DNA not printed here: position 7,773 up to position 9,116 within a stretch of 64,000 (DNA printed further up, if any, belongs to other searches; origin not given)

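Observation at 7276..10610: Lower-GC islet: overlapping two-gene operon of unknown function, convergent with a coiled-coil NYN RNase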

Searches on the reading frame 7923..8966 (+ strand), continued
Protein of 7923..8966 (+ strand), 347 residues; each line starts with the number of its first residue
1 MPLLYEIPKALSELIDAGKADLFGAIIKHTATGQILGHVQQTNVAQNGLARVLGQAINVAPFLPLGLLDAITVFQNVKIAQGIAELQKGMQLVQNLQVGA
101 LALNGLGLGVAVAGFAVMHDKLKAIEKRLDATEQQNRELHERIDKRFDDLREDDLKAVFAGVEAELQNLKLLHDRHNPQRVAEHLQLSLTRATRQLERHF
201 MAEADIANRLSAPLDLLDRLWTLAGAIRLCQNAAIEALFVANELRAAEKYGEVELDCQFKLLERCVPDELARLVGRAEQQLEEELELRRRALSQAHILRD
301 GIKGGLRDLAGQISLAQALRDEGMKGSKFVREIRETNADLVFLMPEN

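Call 67: find_encoding_contigs(protein=P0049, flank=8000, max_places=1)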
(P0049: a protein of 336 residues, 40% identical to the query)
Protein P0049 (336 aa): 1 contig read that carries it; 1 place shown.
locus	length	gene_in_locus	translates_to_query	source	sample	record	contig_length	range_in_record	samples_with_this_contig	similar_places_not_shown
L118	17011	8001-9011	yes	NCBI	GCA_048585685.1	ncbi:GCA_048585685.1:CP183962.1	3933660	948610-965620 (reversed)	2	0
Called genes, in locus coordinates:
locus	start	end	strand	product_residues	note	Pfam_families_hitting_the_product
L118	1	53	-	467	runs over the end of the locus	PF21088:MS_channel_1st (weak), PF00924:MS_channel_2nd, PF21082:MS_channel_3rd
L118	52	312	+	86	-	-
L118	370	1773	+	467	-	PF00330:Aconitase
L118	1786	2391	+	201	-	PF00694:Aconitase_C, PF27512:LeuD, PF27434:LeuD_C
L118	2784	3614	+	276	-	-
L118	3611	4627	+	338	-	PF03372:Exo_endo_phos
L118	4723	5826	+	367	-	PF00180:Iso_dh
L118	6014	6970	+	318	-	PF00892:EamA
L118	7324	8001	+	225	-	-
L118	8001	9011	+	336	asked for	-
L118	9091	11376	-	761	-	PF03709:OKR_DC_1_N, PF01276:OKR_DC_1, PF03711:OKR_DC_1_C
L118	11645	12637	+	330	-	-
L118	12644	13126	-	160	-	PF01980:TrmO_N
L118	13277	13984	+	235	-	PF00528:BPD_transp_1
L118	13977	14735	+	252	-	PF13476:AAA_23 (weak), PF00005:ABC_tran, PF02463:SMC_N (faint), PF13401:AAA_22, PF13304:AAA_21 (weak)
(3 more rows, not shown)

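Call 68: find_encoding_contigs(protein=P0053, flank=8000, max_places=1)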
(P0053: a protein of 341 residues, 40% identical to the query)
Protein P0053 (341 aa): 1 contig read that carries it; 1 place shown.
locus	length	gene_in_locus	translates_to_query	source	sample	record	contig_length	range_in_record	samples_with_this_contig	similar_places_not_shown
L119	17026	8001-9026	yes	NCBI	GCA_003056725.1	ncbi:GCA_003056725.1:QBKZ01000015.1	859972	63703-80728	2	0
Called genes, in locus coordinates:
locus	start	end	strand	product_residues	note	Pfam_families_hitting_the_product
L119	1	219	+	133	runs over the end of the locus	-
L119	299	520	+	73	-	-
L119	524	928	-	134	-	-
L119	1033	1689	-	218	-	PF03109:ABC1, PF27536:UbiB_helical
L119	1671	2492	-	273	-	PF03109:ABC1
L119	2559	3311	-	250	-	PF01209:Ubie_methyltran, PF00891:Methyltransf_2 (weak), PF13489:Methyltransf_23 (weak), PF05175:MTS (faint), PF13847:Methyltransf_31, PF08241:Methyltransf_11, PF08242:Methyltransf_12, PF13649:Methyltransf_25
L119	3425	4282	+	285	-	PF01149:Fapy_DNA_glyco, PF06831:H2TH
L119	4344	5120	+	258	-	PF00378:ECH_1, PF16113:ECH_2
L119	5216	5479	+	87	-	PF01649:Ribosomal_S20p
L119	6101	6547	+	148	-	PF11638:DnaA_N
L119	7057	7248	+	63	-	PF13333:rve_2, PF13683:rve_3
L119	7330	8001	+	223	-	-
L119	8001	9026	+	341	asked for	-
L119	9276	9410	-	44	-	-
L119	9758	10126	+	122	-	-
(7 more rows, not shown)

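Call 70: find_related_loci(query=A3, collection=viral_contigs, flank=5000)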
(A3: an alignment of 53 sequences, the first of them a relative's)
Query A3 (347 aa) in viral_contigs; peptide patterns used: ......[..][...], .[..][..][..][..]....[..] (x = any residue, [..] = any of these).
35 stretches matched a pattern; 2 encode a relative of the query (tblastn E <= 1e-3); 2 distinct loci.
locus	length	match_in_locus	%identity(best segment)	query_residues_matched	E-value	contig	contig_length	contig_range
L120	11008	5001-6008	35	1-346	3e-56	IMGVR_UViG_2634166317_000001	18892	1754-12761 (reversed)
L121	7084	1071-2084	34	1-345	2e-53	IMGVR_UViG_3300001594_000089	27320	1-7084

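Call 73: search_protein_families(library=pfam, alignment_id=A7, max_evalue=0.00001)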
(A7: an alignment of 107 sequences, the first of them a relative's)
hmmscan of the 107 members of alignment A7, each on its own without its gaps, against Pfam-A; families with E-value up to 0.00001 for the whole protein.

A. member 1, L004:3468-5186:- (572 aa): 1 family
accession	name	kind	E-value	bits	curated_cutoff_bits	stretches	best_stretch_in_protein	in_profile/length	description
PF01076.25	Mob_Pre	-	5e-08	33.4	25.5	1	140-309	15-186/196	Plasmid recombination enzyme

B. families by the number of members that match (of 107 scanned): 79 families (the first 25 are shown)
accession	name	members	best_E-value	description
PF07152.18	YaeQ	2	3.3e-69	YaeQ protein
PF04264.18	YceI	2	2.1e-38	YceI-like domain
PF00239.26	Resolvase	2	3.3e-38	Resolvase, N terminal domain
PF02661.23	Fic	2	9.9e-18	Fic/DOC family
PF13276.12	HTH_21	2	1.1e-11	HTH-like domain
PF01276.26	OKR_DC_1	1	2.5e-144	Orn/Lys/Arg decarboxylase, major domain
PF00180.25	Iso_dh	1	2e-133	Isocitrate/isopropylmalate dehydrogenase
PF00815.25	Histidinol_dh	1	9.5e-130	Histidinol dehydrogenase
PF00120.29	Gln-synt_C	1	3.6e-100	Glutamine synthetase, catalytic domain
PF02646.22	RmuC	1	3.4e-97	RmuC family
PF00006.31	ATP-synt_ab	1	1.2e-72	ATP synthase alpha/beta family, nucleotide-binding domain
PF01266.30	DAO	1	2.3e-67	FAD dependent oxidoreductase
PF06048.17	DUF927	1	6.8e-64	Domain of unknown function (DUF927)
PF03150.19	CCP_MauG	1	8.2e-59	Di-haem cytochrome c peroxidase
PF01594.21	AI-2E_transport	1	1.2e-58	AI-2E family transporter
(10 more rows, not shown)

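Call 74: search_solved_structures(query=A6, max_evalue=10)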
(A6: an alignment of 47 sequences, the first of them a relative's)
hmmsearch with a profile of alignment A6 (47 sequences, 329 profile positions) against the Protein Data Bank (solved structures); distinct sequences matched with E-value up to 10: 30.
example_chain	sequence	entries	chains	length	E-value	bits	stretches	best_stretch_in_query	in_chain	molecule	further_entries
3jqh_A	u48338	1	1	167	7.1e-10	41.8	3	119-161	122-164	C-type lectin domain family 4 member M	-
2mi7_A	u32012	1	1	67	0.00093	21.7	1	119-183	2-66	de novo protein a3Y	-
2lxy_A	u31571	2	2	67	0.0011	21.5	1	119-183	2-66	2-mercaptophenol-alpha3C | 4-mercaptophenol-alpha3C protein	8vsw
1lq7_A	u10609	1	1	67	0.0027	20.2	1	119-183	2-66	Alpha3W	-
1sl6_A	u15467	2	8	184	0.0099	18.3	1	119-161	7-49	C-type lectin DC-SIGNR | CD209 antigen-like protein 1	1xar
6zie_A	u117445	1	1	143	0.057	15.9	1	67-151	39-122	CMPX-383B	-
6kos_A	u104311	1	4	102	0.12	14.8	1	119-211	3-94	SUWA (Super WA20)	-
7jrq_A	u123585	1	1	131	0.12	14.8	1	119-222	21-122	MPP1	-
9jht_A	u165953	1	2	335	0.13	14.7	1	107-161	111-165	JukB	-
9tls_A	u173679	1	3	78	0.14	14.6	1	115-164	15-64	Sc-apCC-2-KLHL20-3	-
5t5s_A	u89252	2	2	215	0.21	14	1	122-182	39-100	Alanine--tRNA ligase, cytoplasmic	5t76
5t12_A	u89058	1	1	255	0.29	13.5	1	159-263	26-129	Phosphoenolpyruvate--protein phosphotransferase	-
5t1o_B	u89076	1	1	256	0.29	13.5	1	159-263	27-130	Phosphoenolpyruvate-protein phosphotransferase PtsP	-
6og4_C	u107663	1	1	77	0.49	12.8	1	126-198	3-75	Plasminogen-binding group A streptococcal M-like protein PAM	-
6zl1_C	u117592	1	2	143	0.61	12.5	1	67-151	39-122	CMPX-383B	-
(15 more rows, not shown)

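Call 75: search_dna_similar(query=window:7923-8966:+, collection=plasmids, mode=protein, max_evalue=0.001, max_rows=25)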
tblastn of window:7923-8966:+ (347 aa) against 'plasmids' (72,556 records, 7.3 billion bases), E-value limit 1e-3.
Records with a match: 3; places in all: 3; records where one place covers at least 80% of the query: 3.
Best place of each record, by identity: <60% 3.
By first word of the organism name: Paracoccus 2; Roseivivax 1.
By predicted mobility (MOB-suite, as given by PLSDB): mobilizable 1; conjugative 1; non-mobilizable 1.
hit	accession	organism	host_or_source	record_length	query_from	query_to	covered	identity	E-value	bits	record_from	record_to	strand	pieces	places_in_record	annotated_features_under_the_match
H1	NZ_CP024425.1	Paracoccus yeei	Homo sapiens,single cell,skin swab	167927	1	345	99%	43.8%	8e-56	203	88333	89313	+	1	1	hypothetical protein (x2)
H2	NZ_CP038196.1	Paracoccus versutus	single cell,soil adjacent to the roots ...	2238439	1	345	99%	42.2%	5e-54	197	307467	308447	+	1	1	none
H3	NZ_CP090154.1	Roseivivax marinus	Bathymodiolus marisindicus,single cell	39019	2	346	99%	36.3%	4e-35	143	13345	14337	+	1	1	hypothetical protein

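Call 107: find_encoding_contigs(protein=P0007, flank=8000, max_places=1)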
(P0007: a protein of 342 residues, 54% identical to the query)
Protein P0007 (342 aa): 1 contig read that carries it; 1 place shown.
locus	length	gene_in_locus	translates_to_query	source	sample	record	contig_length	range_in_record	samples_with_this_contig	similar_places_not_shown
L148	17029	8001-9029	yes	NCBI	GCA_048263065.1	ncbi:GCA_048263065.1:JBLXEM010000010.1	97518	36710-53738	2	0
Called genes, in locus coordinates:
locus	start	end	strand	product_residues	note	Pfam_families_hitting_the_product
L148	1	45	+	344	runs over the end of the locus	PF13489:Methyltransf_23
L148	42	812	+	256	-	PF04989:RMNT_CmcI, PF13578:Methyltransf_24 (weak)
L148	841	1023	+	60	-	-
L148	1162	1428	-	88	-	PF00872:Transposase_mut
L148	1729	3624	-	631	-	PF09972:DUF2207, PF20990:DUF2207_C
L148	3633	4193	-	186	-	PF04011:LemA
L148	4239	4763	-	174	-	-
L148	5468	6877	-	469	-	PF01076:Mob_Pre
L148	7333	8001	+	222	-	-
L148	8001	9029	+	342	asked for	-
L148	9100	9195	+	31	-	-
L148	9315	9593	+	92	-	-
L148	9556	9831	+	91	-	PF10881:DUF2726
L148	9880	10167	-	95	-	-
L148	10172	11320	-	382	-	PF01471:PG_binding_1 (weak)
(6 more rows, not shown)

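Call 108: find_encoding_contigs(protein=P0036, flank=8000, max_places=1)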
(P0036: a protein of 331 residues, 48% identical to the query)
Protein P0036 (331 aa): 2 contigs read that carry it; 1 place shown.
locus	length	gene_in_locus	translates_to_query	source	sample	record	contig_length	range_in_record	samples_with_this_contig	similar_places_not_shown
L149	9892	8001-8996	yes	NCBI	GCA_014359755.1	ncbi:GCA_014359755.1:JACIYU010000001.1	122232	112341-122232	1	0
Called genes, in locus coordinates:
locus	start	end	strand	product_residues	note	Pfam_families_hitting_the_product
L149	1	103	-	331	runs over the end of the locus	PF03328:HpcH_HpaI, PF15617:C-C_Bond_Lyase (faint)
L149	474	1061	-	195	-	-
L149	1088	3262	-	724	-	PF20256:MoCoBD_2, PF02738:MoCoBD_1, PF20256:MoCoBD_2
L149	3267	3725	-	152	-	PF00111:Fer2, PF01799:Fer2_2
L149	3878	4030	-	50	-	-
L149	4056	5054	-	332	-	PF02492:cobW, PF07683:CobW_C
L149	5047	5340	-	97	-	-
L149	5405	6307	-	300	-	PF01522:Polysacc_deac_1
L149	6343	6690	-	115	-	-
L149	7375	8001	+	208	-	-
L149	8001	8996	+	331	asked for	-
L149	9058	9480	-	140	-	PF01434:Peptidase_M41 (weak)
